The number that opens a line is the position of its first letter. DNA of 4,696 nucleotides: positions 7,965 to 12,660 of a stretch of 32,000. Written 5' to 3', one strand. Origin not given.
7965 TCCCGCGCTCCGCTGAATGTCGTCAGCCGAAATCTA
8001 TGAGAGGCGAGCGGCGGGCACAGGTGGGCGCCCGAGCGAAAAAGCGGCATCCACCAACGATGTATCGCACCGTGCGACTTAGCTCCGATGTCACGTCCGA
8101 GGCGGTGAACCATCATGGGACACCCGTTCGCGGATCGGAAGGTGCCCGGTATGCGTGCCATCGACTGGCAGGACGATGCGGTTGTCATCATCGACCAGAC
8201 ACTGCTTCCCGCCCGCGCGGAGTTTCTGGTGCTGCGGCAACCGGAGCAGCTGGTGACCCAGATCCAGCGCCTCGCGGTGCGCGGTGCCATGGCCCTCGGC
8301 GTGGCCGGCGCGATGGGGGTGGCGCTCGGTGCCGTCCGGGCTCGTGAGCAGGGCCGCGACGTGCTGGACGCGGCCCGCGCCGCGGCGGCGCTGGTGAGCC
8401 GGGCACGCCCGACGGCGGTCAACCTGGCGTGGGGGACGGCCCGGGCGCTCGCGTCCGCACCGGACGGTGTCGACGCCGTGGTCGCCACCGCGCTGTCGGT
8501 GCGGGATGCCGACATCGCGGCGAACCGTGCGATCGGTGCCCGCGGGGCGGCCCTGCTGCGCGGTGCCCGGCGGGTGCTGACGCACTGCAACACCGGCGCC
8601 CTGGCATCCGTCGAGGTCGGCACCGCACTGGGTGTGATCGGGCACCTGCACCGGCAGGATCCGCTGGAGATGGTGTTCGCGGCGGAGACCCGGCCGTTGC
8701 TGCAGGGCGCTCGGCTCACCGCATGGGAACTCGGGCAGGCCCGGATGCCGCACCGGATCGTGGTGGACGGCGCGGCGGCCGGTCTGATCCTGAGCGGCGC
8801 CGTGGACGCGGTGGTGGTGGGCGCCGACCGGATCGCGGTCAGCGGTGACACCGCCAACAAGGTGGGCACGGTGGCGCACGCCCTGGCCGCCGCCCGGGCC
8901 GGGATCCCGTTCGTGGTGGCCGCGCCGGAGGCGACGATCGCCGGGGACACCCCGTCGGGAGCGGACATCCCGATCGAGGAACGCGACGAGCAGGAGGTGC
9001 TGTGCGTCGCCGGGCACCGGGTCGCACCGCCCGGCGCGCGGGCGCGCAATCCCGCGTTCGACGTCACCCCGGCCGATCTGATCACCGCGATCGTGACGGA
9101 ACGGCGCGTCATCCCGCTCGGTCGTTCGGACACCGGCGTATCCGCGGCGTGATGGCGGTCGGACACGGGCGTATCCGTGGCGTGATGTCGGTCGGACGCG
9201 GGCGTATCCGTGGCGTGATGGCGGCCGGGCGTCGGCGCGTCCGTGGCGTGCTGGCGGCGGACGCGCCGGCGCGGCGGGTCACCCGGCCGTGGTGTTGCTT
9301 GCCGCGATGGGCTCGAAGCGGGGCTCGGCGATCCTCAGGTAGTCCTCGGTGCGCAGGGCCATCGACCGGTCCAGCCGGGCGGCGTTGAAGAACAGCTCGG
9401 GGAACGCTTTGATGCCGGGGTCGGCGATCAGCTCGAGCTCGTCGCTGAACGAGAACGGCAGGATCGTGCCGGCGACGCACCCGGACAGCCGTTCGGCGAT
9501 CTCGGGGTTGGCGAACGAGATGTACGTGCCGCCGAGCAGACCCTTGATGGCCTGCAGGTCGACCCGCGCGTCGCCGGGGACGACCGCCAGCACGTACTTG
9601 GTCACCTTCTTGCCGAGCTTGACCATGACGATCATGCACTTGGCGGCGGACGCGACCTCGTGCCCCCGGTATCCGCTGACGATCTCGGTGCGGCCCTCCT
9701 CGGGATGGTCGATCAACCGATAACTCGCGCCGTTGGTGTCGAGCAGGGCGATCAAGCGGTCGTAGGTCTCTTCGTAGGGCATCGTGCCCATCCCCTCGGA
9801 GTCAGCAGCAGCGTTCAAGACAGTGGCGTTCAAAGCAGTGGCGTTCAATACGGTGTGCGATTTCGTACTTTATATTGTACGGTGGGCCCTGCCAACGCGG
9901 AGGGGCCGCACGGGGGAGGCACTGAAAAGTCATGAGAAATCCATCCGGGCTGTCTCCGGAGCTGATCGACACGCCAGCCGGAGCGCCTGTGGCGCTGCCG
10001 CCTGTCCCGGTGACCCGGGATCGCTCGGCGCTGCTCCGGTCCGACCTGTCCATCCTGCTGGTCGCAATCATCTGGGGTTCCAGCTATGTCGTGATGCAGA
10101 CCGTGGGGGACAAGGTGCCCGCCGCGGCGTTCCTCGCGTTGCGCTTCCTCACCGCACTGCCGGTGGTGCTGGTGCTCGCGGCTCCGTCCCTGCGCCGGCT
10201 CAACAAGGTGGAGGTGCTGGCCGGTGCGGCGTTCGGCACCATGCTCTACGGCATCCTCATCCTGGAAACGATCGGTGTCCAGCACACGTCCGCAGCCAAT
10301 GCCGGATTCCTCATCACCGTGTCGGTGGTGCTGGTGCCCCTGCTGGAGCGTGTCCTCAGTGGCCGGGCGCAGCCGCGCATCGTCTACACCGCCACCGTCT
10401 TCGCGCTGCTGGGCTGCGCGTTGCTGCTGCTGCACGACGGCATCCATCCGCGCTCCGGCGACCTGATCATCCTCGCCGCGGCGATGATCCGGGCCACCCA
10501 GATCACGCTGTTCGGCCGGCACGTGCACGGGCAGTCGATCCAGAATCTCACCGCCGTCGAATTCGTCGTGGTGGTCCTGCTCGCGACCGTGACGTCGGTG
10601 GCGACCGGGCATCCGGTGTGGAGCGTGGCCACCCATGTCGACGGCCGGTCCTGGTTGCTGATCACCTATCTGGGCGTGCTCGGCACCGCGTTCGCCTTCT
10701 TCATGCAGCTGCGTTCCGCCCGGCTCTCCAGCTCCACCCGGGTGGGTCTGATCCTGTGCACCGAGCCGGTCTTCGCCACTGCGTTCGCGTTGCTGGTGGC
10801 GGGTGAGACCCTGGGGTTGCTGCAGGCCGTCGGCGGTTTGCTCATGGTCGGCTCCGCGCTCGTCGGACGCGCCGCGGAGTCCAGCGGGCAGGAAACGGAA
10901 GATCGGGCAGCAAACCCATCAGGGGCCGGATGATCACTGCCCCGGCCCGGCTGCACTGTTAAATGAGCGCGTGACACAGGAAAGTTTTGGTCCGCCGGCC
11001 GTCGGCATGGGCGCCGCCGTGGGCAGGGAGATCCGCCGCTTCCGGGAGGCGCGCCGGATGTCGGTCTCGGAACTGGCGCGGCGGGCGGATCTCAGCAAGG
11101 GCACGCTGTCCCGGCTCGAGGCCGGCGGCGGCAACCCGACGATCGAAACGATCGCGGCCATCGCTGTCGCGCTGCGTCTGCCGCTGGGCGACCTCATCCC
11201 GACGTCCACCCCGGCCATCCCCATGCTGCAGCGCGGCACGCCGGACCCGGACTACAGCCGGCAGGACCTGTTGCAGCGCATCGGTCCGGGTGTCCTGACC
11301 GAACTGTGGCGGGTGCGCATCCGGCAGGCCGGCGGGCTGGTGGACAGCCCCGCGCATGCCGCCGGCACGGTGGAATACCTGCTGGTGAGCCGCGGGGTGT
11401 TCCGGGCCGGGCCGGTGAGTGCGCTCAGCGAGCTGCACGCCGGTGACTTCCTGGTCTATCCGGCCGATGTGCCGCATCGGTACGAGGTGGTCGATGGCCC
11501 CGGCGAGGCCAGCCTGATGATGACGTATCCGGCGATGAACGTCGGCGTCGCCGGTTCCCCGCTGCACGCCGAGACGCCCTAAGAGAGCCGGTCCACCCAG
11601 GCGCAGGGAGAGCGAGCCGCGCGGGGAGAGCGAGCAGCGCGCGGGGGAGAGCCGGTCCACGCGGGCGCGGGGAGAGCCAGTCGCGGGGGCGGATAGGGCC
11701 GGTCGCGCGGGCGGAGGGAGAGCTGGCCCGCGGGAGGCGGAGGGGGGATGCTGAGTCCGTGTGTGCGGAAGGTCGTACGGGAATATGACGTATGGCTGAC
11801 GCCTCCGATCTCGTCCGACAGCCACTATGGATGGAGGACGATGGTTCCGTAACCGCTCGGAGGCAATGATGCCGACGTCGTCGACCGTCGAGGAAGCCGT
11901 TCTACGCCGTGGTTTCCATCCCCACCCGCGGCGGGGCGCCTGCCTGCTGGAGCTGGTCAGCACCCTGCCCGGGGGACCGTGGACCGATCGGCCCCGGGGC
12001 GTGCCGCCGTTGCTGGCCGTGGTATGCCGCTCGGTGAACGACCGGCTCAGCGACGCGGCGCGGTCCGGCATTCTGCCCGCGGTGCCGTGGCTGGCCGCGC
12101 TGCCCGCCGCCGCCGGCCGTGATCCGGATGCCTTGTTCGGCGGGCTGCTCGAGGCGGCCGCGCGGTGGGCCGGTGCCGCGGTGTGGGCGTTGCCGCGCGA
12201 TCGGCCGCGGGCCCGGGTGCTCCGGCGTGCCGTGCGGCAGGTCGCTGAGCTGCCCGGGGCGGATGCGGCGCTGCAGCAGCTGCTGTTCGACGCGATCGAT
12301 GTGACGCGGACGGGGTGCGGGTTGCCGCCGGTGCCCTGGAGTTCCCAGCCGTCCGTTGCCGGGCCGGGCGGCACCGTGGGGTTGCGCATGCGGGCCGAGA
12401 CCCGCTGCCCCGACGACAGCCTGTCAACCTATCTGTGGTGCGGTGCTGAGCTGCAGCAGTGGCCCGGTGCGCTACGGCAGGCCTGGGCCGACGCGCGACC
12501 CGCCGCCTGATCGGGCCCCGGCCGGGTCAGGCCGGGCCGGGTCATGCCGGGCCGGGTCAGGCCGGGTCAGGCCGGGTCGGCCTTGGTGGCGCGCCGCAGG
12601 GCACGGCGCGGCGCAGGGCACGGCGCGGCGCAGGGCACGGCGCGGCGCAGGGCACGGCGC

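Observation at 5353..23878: Organofluorine (fluorinase) biosynthetic gene cluster with unusually complete co-localisation of pathway, resistance and cofactor-recycling genes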

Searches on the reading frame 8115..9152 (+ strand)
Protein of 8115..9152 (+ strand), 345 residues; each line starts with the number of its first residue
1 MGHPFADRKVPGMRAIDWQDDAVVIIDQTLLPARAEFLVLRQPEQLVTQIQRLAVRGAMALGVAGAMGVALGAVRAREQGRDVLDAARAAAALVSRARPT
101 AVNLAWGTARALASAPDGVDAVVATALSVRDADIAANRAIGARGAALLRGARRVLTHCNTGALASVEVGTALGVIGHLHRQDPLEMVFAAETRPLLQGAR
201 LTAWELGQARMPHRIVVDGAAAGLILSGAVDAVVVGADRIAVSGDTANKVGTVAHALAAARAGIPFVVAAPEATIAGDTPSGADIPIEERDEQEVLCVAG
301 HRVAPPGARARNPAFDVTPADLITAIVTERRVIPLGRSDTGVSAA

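Call 6: search_protein_families(library=pfam, proteins=[window:8115-9152:+], max_evalue=0.01)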
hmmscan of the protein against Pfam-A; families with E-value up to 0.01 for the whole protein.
window:8115-9152:+ (345 aa): 1 family
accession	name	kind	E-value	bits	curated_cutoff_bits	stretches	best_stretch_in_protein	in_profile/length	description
PF01008.23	IF-2B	-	7.3e-62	209.6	22.4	1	55-330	2-275/280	Initiation factor 2 subunit family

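Call 37: search_protein_families(library=ncbifam, proteins=[window:8115-9152:+], max_evalue=0.00001)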
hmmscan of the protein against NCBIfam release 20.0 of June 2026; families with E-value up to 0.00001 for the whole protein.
window:8115-9152:+ (345 aa): 8 families
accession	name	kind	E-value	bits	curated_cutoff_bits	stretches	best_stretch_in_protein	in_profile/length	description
NF004326.0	PRK05720.1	subfamily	8.9e-107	356.9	271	1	13-333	10-340/358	s-methyl-5-thioribose-1-phosphate isomerase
TIGR00512.1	salvage_mtnA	equivalog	1.6e-106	356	279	1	14-333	1-333/335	S-methyl-5-thioribose-1-phosphate isomerase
TIGR00524.1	eIF-2B_rel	subfamily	6.5e-87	291.5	185.85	1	43-333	4-301/303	S-methyl-5-thioribose-1-phosphate isomerase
NF004700.0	PRK06036.1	equivalog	1.5e-83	280.6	528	1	13-333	1-328/339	S-methyl-5-thioribose-1-phosphate isomerase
NF004436.0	PRK05772.1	equivalog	1.3e-60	205.6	521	1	11-333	14-349/363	S-methyl-5-thioribose-1-phosphate isomerase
TIGR00511.1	ribulose_e2b2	equivalog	8.6e-42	143.4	314.1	1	46-334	5-287/301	ribose 1,5-bisphosphate isomerase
NF006210.0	PRK08335.1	equivalog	4.2e-14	52.5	339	1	46-333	9-269/275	translation initiation factor IF-2B subunit alpha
NF004994.0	PRK06372.1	equivalog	2.4e-08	33.7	249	0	180-267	105-189/253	translation initiation factor IF-2B subunit delta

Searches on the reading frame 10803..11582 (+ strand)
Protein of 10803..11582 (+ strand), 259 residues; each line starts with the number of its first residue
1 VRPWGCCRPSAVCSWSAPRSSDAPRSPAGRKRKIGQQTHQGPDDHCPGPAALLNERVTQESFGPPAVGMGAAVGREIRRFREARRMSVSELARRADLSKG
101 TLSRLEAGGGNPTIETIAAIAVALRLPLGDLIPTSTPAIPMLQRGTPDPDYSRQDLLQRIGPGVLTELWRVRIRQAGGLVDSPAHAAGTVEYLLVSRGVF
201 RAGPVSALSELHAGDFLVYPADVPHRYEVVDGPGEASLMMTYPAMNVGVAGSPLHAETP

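Call 6: search_protein_families(library=pfam, proteins=[window:10803-11582:+], max_evalue=0.01)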
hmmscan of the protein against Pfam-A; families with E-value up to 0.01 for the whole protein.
window:10803-11582:+ (259 aa): 10 families
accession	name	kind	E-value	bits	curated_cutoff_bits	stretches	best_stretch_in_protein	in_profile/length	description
PF01381.28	HTH_3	-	5e-13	49.3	23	1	77-131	1-55/55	Helix-turn-helix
PF13560.12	HTH_31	-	9.8e-13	48.6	27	1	73-127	2-57/64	Helix-turn-helix domain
PF13443.12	HTH_26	-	6.3e-11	42.8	22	1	77-132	2-58/63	Cro/C1-type HTH DNA-binding domain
PF07883.17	Cupin_2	-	0.00059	19.9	27.2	1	189-241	19-69/70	Cupin domain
PF09339.16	HTH_IclR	-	0.00077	19.6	22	1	80-105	12-38/52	IclR helix-turn-helix domain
PF12840.13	HTH_20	-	0.0028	18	27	1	78-104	11-37/51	Helix-turn-helix domain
PF12844.13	HTH_19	-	0.0028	18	30.2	1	74-131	1-58/64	Helix-turn-helix domain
PF07022.19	Phage_CI_repr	-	0.0041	17.9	22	1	78-131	4-57/65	Bacteriophage CI repressor helix-turn-helix domain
PF13413.12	HTH_25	-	0.0057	16.9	24.6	0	78-108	3-33/62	Helix-turn-helix domain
PF12852.13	Cupin_6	-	0.0084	16.3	26.7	0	163-235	20-80/183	Cupin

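Call 37: search_protein_families(library=ncbifam, proteins=[window:10803-11582:+], max_evalue=0.00001)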
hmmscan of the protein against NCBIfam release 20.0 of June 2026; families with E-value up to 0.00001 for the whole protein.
window:10803-11582:+ (259 aa): 3 families
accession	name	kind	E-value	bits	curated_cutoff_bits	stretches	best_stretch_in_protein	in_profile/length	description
NF006015.0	PRK08154.1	subfamily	6.5e-11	41.9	204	1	71-137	29-95/314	anaerobic benzoate catabolism transcriptional regulator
NF010465.0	PRK13890.1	equivalog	2e-08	34.4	96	1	77-132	10-65/121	conjugal transfer protein TrbA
NF046032.1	TransRegSlrRBacil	equivalog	4.3e-06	26.9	250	1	73-164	2-90/149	HTH-type transcriptional regulator SlrR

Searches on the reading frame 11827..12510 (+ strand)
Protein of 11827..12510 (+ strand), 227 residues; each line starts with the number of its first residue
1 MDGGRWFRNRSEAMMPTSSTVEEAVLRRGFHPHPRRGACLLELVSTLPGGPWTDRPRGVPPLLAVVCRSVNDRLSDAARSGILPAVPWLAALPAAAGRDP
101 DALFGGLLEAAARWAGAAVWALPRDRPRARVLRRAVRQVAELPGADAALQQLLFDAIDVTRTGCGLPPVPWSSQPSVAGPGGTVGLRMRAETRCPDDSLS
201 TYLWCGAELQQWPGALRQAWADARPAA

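Call 7: search_protein_families(library=pfam, proteins=[window:11827-12510:+], max_evalue=0.01)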
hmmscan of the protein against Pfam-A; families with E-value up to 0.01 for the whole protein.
window:11827-12510:+ (227 aa): 0 families

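Call 37: search_protein_families(library=ncbifam, proteins=[window:11827-12510:+], max_evalue=0.00001)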
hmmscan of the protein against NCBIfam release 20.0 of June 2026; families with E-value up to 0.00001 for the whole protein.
window:11827-12510:+ (227 aa): 0 families

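Call 56: find_homologous_proteins(query=window:11827-12510:+, max_evalue=0.001)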
Query window:11827-12510:+ (227 aa): 8 proteins with E <= 0.001 among 4294 candidates.
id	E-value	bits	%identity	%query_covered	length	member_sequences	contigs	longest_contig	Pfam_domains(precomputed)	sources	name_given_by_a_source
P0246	4.3e-135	467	100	94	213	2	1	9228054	-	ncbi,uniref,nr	ncbi:hypothetical protein [Actinoplanes sp. N902-109]|uniref:hypothetical protein n=1 Tax=Actinoplan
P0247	8.1e-56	207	49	93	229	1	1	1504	-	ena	-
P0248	2.4e-55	206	55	93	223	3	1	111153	-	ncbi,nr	ncbi:hypothetical protein Adi01nite_51580 [Amorphoplanes digitatis]|nr:hypothetical protein Adi01nit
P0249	6.1e-38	149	44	89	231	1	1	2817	-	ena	-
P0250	3.6e-37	146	44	89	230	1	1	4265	-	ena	-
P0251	9.8e-32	129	65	29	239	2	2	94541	-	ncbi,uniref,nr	ncbi:hypothetical protein Ade02nite_88590 [Paractinoplanes deccanensis]|uniref:Uncharacterized prote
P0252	1.6e-19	89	48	40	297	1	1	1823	-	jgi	jgi:hypothetical protein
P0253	1.2e-16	79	52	38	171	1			-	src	-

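Call 59: find_encoding_contigs(protein=P0250, flank=5000, max_places=2)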
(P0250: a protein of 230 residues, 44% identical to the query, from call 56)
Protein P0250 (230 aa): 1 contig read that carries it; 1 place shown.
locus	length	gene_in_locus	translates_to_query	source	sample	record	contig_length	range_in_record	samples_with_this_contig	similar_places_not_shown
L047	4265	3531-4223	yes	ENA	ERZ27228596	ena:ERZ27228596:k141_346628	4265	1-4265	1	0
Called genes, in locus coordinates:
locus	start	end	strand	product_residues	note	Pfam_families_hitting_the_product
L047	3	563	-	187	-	?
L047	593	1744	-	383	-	PF02771:Acyl-CoA_dh_N, PF02770:Acyl-CoA_dh_M, PF00441:Acyl-CoA_dh_1, PF22924:ACOX_C_alpha1 (weak), PF08028:Acyl-CoA_dh_2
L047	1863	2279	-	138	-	PF02311:AraC_binding (weak), PF07883:Cupin_2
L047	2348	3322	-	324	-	PF00892:EamA, PF06027:SLC35F (faint), PF00892:EamA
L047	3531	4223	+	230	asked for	-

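Call 60: find_encoding_contigs(protein=P0249, flank=5000, max_places=2)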
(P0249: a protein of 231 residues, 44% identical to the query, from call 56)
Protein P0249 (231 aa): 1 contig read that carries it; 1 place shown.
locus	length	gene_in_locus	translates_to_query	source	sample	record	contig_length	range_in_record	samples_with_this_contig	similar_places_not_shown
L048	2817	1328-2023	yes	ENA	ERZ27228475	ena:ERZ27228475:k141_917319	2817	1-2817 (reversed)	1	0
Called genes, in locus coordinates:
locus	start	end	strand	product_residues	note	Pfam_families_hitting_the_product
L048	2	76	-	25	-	?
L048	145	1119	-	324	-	PF00892:EamA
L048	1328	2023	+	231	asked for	-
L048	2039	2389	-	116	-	PF13577:SnoaL_4 (weak), PF12680:SnoaL_2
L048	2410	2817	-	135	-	?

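Call 67: predict_structure(alignment_id=A2)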
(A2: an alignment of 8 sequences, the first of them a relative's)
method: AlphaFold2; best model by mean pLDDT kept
length: 213 residues; sequences in the alignment: 8
mean_pLDDT: 85.1   pTM: 0.86
mean pLDDT of the five models: 85.1, 85.0, 84.2, 83.1, 83.1
residues with pLDDT >= 90: 101; 70-90: 81; 50-70: 29; < 50: 2
segments of 3 or more residues with pLDDT < 50: none
pLDDT, mean of each block of 10 residues (from residue 1): 66 84 90 90 92 96 87 91 82 94 83 93 94 94 94 79 53 82 68 88 89 69
secondary structure, 60 per line:
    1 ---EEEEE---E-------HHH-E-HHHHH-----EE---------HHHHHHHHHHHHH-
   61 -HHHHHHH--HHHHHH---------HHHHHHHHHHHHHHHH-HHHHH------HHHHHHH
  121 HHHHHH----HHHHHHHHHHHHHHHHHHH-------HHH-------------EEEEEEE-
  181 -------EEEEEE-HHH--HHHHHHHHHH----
elements in order: E4-8 H26-30 H47-59 H62-68 H71-76 H86-101 H103-107 H114-126 H131-149 E173-179 E188-193 H200-209

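Call 71: fold_search(model_id=the predicted structure, library=pdb)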
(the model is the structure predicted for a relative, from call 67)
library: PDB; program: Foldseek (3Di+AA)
matches with E <= 10: 115; with E <= 0.001: 0
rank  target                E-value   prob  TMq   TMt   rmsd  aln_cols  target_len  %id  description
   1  6fws_A                4.5e-01  0.04  0.12  0.05  18.5       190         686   17  Structure of DinG in complex with ssDNA and ADPBeF (released 2018-12-19)
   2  6fws_B                6.5e-01  0.03  0.12  0.05  18.6       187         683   16  Structure of DinG in complex with ssDNA and ADPBeF (released 2018-12-19)
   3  8iuf_A5               1.0e+00  0.09  0.12  0.15  11.9        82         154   23  Cryo-EM structure of Euglena gracilis super-complex I+III2+IV, composite (released 2024-02-28)
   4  6fwr_A                1.0e+00  0.02  0.12  0.05  19.2       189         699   16  Structure of DinG in complex with ssDNA (released 2018-12-19)
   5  9khz_A                2.0e+00  0.05  0.16  0.05  12.4       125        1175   17  Structure of DdmD dimer with ssDNA with ADP bound (released 2025-02-19)
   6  6dhv_B                2.2e+00  0.03  0.15  0.07  17.1       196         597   10  Structure of Arabidopsis Fatty Acid Amide Hydrolase (released 2019-03-27)
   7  8gii_A                2.2e+00  0.02  0.10  0.09  16.7       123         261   16  TEM-1 Beta Lactamase Variant 80.a (released 2024-04-17)
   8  1zg6                  2.5e+00  0.02  0.11  0.09  17.1       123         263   17  TEM1 beta lactamase mutant S70G (released 2005-05-17)
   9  1esu                  2.6e+00  0.02  0.11  0.09  17.6       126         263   17  S235A MUTANT OF TEM1 BETA-LACTAMASE (released 2000-05-03)
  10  8hdu_B                2.8e+00  0.06  0.16  0.19  13.1       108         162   20  De novo design cavitated protein without predefined topology (released 2023-01-18)
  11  5aq7_A                2.9e+00  0.02  0.11  0.07  16.7       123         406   16  DARPin-based Crystallization Chaperones exploit Molecular Geometry as a Screening Dimension in Protein Crystallography (released 2016-03-23)
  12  2h0t                  3.1e+00  0.03  0.14  0.11  18.9       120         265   18  Crystal structure of the M69V E166A double mutant of SHV-1 b-lactamase complexed to clavulanic acid (released 2007-01-30)
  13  9ezx_A                3.2e+00  0.04  0.14  0.04  13.3       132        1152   11  Vibrio cholerae DdmD apo complex (released 2024-06-19)
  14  1shv                  3.2e+00  0.01  0.12  0.11  18.3       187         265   14  STRUCTURE OF SHV-1 BETA-LACTAMASE (released 1999-05-06)
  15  2eq7_A                3.4e+00  0.03  0.12  0.06  15.1       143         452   12  Crystal structure of lipoamide dehydrogenase from thermus thermophilus HB8 with psbdo (released 2008-04-01)
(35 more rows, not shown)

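Call 93: search_protein_representatives(alignment_id=A2)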
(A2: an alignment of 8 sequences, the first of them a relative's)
Query: 8 sequences, 223 profile positions. Proteins with E-value up to 0.001 (for the whole library): 3841; up to 1e-10: 1106; up to 1e-30: 30. The best 150 are listed.
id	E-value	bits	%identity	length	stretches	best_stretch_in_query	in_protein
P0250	1.3e-99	348.8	-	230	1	1-223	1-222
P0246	2.5e-88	311.9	-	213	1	1-213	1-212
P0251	2.3e-73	263.0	-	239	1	11-220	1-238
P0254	5.0e-60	219.3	-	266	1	1-214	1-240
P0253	2.3e-56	207.4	-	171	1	1-151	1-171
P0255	8.7e-55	202.2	-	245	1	1-213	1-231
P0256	2.4e-54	200.8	-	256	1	1-212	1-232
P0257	6.2e-54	199.4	-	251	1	1-209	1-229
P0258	2.1e-53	197.7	-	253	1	1-211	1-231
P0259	3.8e-49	183.8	-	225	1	11-215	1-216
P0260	1.2e-47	178.8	-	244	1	5-217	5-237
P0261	2.0e-47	178.2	-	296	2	7-215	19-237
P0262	1.2e-46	175.5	-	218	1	4-212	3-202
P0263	1.4e-44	168.8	-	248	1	1-214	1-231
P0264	2.6e-44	167.9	-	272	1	1-215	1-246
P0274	1.2e-35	139.6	-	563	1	1-212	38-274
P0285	1.4e-28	116.5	-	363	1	4-156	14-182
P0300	1.2e-25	107.0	-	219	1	1-153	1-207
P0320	1.9e-22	96.4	-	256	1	7-171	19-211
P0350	3.3e-21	92.4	-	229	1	9-162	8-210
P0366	8.3e-21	91.1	-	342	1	5-218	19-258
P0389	3.8e-20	88.9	-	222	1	8-126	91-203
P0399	5.3e-20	88.5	-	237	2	5-135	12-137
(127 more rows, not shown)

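Call 94: search_protein_families(library=pfam, proteins=[P0254, P0260, P0274, P0285, P0300, P0320, P0350, P0366, P0389, P0399], max_evalue=0.01)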
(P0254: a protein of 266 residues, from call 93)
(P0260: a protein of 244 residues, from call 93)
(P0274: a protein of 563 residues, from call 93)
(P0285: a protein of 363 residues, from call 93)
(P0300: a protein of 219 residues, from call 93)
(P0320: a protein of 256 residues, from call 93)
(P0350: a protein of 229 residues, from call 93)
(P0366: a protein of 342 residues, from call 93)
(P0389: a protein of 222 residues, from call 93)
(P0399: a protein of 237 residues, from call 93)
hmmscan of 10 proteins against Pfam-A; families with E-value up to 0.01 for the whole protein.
P0254 (266 aa): 0 families

P0260 (244 aa): 0 families

P0274 (563 aa): 5 families
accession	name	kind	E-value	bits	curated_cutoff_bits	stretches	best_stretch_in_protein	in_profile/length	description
PF12802.13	MarR_2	-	5.8e-13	49.2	27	1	416-474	2-61/61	MarR family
PF01047.28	MarR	-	1.6e-11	44.3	24.6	1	417-475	1-59/59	MarR family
PF13412.12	HTH_24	-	2.1e-05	24.5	21.9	1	419-459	3-43/48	Winged helix-turn-helix DNA-binding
PF05534.18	HicB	-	3e-05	24.3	21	1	381-422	6-46/51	HicB family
PF09339.16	HTH_IclR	-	7.7e-05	22.8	22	1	424-459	8-44/52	IclR helix-turn-helix domain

P0285 (363 aa): 0 families

P0300 (219 aa): 0 families

P0320 (256 aa): 0 families

P0350 (229 aa): 0 families

P0366 (342 aa): 0 families

P0389 (222 aa): 0 families

P0399 (237 aa): 0 families
